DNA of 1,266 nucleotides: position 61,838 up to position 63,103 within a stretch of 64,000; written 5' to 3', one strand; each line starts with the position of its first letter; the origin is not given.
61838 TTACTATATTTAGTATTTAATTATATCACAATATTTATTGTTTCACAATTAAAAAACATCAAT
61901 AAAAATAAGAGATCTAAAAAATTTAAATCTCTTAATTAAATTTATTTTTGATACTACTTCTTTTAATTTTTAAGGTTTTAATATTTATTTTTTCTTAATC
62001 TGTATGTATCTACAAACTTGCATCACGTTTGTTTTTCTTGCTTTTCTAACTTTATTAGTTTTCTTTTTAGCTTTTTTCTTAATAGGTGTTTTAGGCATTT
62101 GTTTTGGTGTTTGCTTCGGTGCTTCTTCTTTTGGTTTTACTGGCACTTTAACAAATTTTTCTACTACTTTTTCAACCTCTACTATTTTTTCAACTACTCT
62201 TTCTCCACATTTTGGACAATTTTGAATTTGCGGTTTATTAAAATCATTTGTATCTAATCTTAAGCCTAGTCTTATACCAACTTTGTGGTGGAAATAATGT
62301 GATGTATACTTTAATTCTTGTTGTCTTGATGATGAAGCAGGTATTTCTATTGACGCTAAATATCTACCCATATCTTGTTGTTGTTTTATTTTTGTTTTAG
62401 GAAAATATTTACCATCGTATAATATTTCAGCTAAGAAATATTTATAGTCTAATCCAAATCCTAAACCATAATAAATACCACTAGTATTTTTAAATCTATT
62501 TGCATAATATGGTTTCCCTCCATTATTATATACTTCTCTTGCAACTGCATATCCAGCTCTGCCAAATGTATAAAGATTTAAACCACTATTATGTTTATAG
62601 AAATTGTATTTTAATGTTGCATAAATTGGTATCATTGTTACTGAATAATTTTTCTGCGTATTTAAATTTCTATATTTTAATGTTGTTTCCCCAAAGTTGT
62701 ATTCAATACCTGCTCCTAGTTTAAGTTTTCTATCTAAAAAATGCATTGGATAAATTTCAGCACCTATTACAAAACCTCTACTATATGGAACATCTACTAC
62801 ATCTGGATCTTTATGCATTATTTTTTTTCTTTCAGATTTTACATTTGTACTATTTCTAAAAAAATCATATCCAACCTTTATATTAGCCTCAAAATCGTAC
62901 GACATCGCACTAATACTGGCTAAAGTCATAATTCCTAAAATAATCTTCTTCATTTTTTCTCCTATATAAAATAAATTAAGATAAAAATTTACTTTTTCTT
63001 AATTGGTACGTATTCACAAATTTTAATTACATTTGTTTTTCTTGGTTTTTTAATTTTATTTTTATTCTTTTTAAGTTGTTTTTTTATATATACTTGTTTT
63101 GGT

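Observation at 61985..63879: Tandem paralogous OMP-like proteins with an unusual CxxC + (VEKIV)n + poly-Lys/Pro + terminal-Cys tail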

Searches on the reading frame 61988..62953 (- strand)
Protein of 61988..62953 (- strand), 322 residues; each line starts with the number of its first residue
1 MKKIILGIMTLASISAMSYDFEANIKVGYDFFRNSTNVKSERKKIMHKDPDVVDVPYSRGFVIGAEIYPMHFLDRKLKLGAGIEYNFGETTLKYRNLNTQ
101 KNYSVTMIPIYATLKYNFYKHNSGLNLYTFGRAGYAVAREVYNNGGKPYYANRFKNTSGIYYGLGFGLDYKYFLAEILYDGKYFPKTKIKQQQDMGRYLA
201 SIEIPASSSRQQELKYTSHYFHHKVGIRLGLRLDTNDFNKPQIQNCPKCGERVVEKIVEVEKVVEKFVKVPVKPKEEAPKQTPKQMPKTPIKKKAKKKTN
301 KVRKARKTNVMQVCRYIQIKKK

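Call 4: search_protein_families(library=pfam, proteins=[window:61988-62953:-], max_evalue=1)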
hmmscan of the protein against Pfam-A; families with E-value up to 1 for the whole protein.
window:61988-62953:- (322 aa): 1 family
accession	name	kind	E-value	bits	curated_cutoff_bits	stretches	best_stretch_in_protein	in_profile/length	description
PF06676.16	DUF1178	-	0.12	13.2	31.6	1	242-307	31-93/147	Protein of unknown function (DUF1178)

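Call 5: search_protein_families(library=ncbifam, proteins=[window:61988-62953:-], max_evalue=1)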
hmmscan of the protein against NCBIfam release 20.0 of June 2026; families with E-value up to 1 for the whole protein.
window:61988-62953:- (322 aa): 3 families
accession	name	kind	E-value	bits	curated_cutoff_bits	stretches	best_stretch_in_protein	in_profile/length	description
NF049866.1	outer_TDE1717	subfamily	0.0042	17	135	1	1-171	1-160/210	TDE1717 family outer membrane beta-barrel protein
TIGR02813.1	omega_3_PfaA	subfamily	0.033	10.8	1010.1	1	198-311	924-1033/2582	polyketide-type polyunsaturated fatty acid synthase PfaA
TIGR02605.1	CxxC_CxxC_SSSS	subfamily_domain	0.13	12.4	31.3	1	238-259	21-42/52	FmdB family zinc ribbon protein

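Call 6: find_homologous_proteins(query=window:61988-62953:-)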
Query window:61988-62953:- (322 aa): 71 proteins with E <= 0.001 among 1985 candidates.
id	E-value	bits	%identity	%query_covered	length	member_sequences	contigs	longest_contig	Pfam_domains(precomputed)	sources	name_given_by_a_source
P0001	5.8e-213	724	100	100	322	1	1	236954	-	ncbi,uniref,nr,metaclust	ncbi:porin family protein [Caviibacter abscessus]|uniref:hypothetical protein n=1 Tax=Caviibacter ab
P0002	1.6e-149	515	78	100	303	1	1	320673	-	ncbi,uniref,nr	ncbi:hypothetical protein [Caviibacter abscessus]|uniref:hypothetical protein n=1 Tax=Caviibacter ab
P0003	2.7e-118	413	62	100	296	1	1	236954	-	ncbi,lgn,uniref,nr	ncbi:hypothetical protein [Caviibacter abscessus]|uniref:hypothetical protein n=1 Tax=Caviibacter ab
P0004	4.1e-111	389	62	100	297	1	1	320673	-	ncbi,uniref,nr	ncbi:hypothetical protein [Caviibacter abscessus]|uniref:hypothetical protein n=1 Tax=Caviibacter ab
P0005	3.7e-100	353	70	72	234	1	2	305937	-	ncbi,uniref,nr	ncbi:hypothetical protein [Caviibacter abscessus]|uniref:hypothetical protein n=1 Tax=Caviibacter ab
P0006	1.1e-73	266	46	100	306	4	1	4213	-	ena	-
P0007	1.5e-73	266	46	100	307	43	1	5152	-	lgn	-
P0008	2.0e-72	262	47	100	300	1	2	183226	-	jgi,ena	-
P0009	1.8e-71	259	51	85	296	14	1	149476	-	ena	-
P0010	5.9e-71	257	47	100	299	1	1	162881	-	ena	-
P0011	8.3e-71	257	46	100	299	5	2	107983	-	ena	-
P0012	8.6e-71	257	49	84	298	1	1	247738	-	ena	-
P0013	1.0e-70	256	47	100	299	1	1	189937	-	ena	-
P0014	1.6e-70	256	46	100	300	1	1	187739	-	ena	-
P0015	3.2e-70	255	47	100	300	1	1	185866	-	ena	-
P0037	1.0e-52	197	45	83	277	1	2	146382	-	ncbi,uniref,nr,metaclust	ncbi:hypothetical protein [Caviibacter abscessus]|uniref:hypothetical protein n=1 Tax=Caviibacter ab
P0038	3.8e-47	179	50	72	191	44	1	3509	PF13505.13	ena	-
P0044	8.7e-43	165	44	75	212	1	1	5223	PF13568.13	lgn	-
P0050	5.4e-16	77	34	77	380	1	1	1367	PF00691.26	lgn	-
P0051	6.7e-16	76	33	85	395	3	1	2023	PF00691.26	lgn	-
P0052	2.1e-15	75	34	77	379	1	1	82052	PF00691.26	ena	-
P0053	3.9e-15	74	31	84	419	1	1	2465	PF00691.26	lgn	-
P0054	4.6e-15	74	31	84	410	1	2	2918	PF00691.26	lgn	-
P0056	5.0e-15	74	31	84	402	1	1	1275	PF00691.26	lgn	-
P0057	5.3e-15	73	33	77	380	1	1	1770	PF00691.26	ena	-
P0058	6.0e-15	73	31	84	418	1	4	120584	PF00691.26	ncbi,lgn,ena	-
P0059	9.5e-15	73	31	84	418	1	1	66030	PF00691.26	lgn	-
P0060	1.2e-14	72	31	84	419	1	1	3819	PF00691.26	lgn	-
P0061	1.3e-14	72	31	84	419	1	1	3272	PF00691.26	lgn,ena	-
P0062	1.4e-14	72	31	84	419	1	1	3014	PF00691.26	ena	-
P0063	1.7e-14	72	31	84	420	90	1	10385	PF00691.26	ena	-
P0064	2.2e-14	71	31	84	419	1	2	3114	PF00691.26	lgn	-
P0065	3.1e-14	71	30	84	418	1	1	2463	PF00691.26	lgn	-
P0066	8.9e-14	69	30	84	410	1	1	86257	PF00691.26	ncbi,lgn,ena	-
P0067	1.3e-13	69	30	84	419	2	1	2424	PF00691.26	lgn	-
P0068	1.6e-12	65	32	86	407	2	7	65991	PF00691.26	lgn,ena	-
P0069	1.4e-11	62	31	84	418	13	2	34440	PF00691.26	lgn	-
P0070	3.5e-4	38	26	56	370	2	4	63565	PF00691.26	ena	-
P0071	9.4e-4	36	23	60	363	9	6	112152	PF00691.26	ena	-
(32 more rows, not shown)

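Call 13: find_encoding_contigs(protein=P0004, flank=6000, max_places=3)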
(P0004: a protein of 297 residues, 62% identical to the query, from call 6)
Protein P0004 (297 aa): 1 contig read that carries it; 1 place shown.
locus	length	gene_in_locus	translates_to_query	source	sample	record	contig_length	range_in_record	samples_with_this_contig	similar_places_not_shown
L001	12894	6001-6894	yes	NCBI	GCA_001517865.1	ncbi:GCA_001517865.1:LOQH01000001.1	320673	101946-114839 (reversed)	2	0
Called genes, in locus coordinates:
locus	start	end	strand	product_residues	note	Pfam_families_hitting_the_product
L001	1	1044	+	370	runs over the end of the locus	PF00266:Aminotran_5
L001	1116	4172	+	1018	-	PF00082:Peptidase_S8, PF03797:Autotransporter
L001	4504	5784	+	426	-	PF05662:YadA_stalk, PF03895:YadA_anchor, PF00691:OmpA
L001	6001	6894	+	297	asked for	-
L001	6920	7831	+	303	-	-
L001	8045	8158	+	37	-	-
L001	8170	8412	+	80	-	-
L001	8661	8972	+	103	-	-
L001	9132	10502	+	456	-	PF01336:tRNA_anti-codon, PF00152:tRNA-synt_2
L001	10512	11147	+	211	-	PF00515:TPR_1 (faint), PF07719:TPR_2 (faint), PF13176:TPR_7 (faint), PF13181:TPR_8 (faint), PF13424:TPR_12 (faint), PF14559:TPR_19 (faint), PF12895:ANAPC3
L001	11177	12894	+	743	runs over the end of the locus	PF01751:Toprim, PF01131:Topoisom_bac, PF01396:Zn_ribbon_Top1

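Call 17: find_encoding_contigs(protein=P0005, flank=5000, max_places=3)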
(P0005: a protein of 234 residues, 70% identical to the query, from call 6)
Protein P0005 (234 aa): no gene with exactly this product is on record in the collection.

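Call 18: find_encoding_contigs(protein=P0008, flank=6000, max_places=3)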
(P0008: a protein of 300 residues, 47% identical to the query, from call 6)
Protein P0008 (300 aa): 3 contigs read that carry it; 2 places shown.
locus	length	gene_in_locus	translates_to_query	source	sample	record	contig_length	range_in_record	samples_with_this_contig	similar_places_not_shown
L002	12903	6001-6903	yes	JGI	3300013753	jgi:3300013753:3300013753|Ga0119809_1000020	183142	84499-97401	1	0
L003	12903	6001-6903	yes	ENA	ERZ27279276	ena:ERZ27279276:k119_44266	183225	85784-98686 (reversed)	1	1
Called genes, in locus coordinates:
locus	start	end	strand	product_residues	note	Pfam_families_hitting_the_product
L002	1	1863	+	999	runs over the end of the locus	PF16561:AMPK1_CBM, PF00128:Alpha-amylase, PF16657:Malt_amylase_C (weak)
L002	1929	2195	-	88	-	PF00830:Ribosomal_L28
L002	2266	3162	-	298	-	PF00126:HTH_1, PF03466:LysR_substrate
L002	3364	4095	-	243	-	PF16258:DUF4912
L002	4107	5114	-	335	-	PF02543:Carbam_trans_N (faint), PF00814:TsaD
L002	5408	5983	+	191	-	-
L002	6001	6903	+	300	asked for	-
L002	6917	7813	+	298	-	-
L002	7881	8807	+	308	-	-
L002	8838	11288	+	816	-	PF00501:AMP-binding, PF01553:Acyltransferase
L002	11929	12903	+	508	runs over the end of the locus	-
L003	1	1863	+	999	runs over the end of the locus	PF16561:AMPK1_CBM, PF00128:Alpha-amylase, PF16657:Malt_amylase_C (weak)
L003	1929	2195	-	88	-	PF00830:Ribosomal_L28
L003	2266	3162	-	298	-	PF00126:HTH_1, PF03466:LysR_substrate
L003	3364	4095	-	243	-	PF16258:DUF4912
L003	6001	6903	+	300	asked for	-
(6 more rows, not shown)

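Call 19: find_encoding_contigs(protein=P0058, flank=5000, max_places=3)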
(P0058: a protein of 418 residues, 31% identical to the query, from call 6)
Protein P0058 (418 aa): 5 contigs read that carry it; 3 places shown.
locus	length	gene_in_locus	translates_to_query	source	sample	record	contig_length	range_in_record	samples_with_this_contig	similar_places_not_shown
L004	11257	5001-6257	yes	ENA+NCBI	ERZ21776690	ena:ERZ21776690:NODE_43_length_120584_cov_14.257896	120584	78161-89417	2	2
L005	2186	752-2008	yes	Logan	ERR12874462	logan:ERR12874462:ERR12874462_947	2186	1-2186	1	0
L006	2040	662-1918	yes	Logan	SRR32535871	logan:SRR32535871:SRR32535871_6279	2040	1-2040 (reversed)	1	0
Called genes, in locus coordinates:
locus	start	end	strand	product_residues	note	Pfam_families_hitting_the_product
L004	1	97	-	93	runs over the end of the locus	PF02686:GatC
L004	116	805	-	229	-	PF01479:S4, PF00849:PseudoU_synth_2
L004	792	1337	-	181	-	PF04079:SMC_ScpB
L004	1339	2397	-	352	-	PF00022:Actin (weak), PF06723:MreB_Mbl, PF14450:FtsA (weak)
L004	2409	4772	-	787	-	PF17854:FtsK_alpha, PF01580:FtsK_SpoIIIE, PF01935:DUF87 (weak), PF09397:FtsK_gamma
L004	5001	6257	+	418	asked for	PF00691:OmpA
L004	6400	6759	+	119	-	PF01245:Ribosomal_L19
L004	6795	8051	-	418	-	PF03315:SDH_beta, PF03313:SDH_alpha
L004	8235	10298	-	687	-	PF08267:Meth_synt_1, PF01717:Meth_synt_2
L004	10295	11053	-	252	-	PF02353:CMAS, PF13489:Methyltransf_23, PF01209:Ubie_methyltran, PF05175:MTS, PF02390:Methyltransf_4, PF13847:Methyltransf_31, PF08241:Methyltransf_11, PF08242:Methyltransf_12, +3 more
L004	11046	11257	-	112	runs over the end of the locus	PF07883:Cupin_2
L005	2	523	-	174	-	?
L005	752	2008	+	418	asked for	PF00691:OmpA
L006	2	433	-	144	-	?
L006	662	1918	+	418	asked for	PF00691:OmpA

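Call 20: predict_structure(alignment_id=A2)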
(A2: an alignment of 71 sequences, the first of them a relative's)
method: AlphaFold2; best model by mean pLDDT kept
length: 322 residues; sequences in the alignment: 71
mean_pLDDT: 71.5   pTM: 0.63
mean pLDDT of the five models: 71.5, 70.7, 70.5, 69.5, 68.1
residues with pLDDT >= 90: 127; 70-90: 52; 50-70: 45; < 50: 98
segments of 3 or more residues with pLDDT < 50: 44-46, 192-211, 250-322
pLDDT, mean of each block of 10 residues (from residue 1): 80 62 95 90 57 91 96 92 96 84 89 97 95 96 65 80 98 97 82 43 43 72 98 80 53 41 38 39 34 39 37 37 41
secondary structure, 60 per line:
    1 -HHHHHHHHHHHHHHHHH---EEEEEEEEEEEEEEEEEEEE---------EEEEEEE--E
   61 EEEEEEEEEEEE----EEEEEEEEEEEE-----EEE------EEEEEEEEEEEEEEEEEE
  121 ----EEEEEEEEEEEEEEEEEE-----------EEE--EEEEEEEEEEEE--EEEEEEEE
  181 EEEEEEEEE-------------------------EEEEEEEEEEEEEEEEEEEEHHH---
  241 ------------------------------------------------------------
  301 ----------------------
elements in order: H2-18 E22-41 E51-57 E60-72 E77-88 E94-96 E103-120 E125-142 E154-156 E159-170 E173-189 E215-234

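Call 24: fold_search(model_id=the predicted structure, library=pdb)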
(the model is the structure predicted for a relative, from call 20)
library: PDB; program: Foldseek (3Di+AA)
matches with E <= 10: 807; with E <= 0.001: 54
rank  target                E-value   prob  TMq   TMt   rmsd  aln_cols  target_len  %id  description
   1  9a2m_MODEL_1_A        2.9e-08  1.00  0.37  0.34  15.0       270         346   12  Model of E. coli OmpA by in-cell photo-crosslinking MS and deep learning (released 2023-02-24)
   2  9fzc_A                4.7e-07  1.00  0.35  0.59  10.8       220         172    8  Structure of OmpA-short in complex with nanobody Nb01 (released 2024-07-17)
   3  7ah9_5O               3.1e-06  1.00  0.19  0.14  18.2       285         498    7  Substrate-engaged type 3 secretion system needle complex from Salmonella enterica typhimurium - SpaR state 1 (released 2021-03-17)
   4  1p4t                  3.6e-06  1.00  0.31  0.53   6.1       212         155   13  Crystal structure of Neisserial surface protein A (NspA) (released 2003-07-22)
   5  3qrc_B                3.6e-06  1.00  0.30  0.55   8.0       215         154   12  The crystal structure of Ail, the attachment invasion locus protein of Yersinia pestis, in complex with the heparin an (released 2011-11-23)
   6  1k24                  5.5e-06  1.00  0.29  0.37  17.2       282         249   12  Crystal Structure of the OpcA Outer Membrane Adhesin/Invasin from Neisseria meningitidis (released 2002-03-27)
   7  7ah9_5C               7.2e-06  1.00  0.21  0.15  18.4       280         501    7  Substrate-engaged type 3 secretion system needle complex from Salmonella enterica typhimurium - SpaR state 1 (released 2021-03-17)
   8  6pee_A                2.0e-05  1.00  0.22  0.21  18.2       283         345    7  InvG secretin domain beta-barrel from Salmonella SPI-1 injectisome NC-base (released 2019-10-23)
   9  6q14_A                2.0e-05  1.00  0.22  0.16  18.2       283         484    7  Structure of the Salmonella SPI-1 injectisome NC-base (released 2019-10-23)
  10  6q14_B                2.0e-05  1.00  0.22  0.16  18.2       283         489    7  Structure of the Salmonella SPI-1 injectisome NC-base (released 2019-10-23)
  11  7ah9_5E               2.6e-05  1.00  0.20  0.14  19.6       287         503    7  Substrate-engaged type 3 secretion system needle complex from Salmonella enterica typhimurium - SpaR state 1 (released 2021-03-17)
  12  7ah9_5D               2.6e-05  0.99  0.18  0.13  18.8       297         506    7  Substrate-engaged type 3 secretion system needle complex from Salmonella enterica typhimurium - SpaR state 1 (released 2021-03-17)
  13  7ah9_5J               2.7e-05  1.00  0.20  0.14  18.8       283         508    7  Substrate-engaged type 3 secretion system needle complex from Salmonella enterica typhimurium - SpaR state 1 (released 2021-03-17)
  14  9nh2_A                3.4e-05  1.00  0.33  0.45  12.0       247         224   13  In situ cryo-EM structure of porin III of the Legionella Dot/Icm T4SS machine (released 2025-09-17)
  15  7ah9_5G               3.6e-05  1.00  0.22  0.15  17.7       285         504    6  Substrate-engaged type 3 secretion system needle complex from Salmonella enterica typhimurium - SpaR state 1 (released 2021-03-17)
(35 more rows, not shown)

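Call 29: find_related_loci(query=A2, collection=genome_contigs, flank=3000)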
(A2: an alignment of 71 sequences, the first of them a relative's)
Query A2 (322 aa) in genome_contigs; peptide patterns used: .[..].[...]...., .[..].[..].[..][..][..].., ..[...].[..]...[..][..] (x = any residue, [..] = any of these).
188 stretches matched a pattern; 3 encode a relative of the query (tblastn E <= 1e-3); 3 distinct loci.
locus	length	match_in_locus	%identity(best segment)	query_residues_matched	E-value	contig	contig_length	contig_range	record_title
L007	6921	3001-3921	46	1-322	2e-78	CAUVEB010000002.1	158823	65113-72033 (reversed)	MAG TPA_asm: uncultured Leptotrichiaceae bacterium isolate SRR23388438_bin.6_MetaWRAP_v1.3_MAG genome assembly, contig:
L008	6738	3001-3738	30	2-234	2e-23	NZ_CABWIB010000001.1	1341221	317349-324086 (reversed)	Oceanivirga miroungae strain ES3154-GLU, whole genome shotgun sequence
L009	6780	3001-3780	31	1-272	2e-21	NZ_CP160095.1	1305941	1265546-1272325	Sneathia sanguinegens strain CCUG 41628T chromosome, complete genome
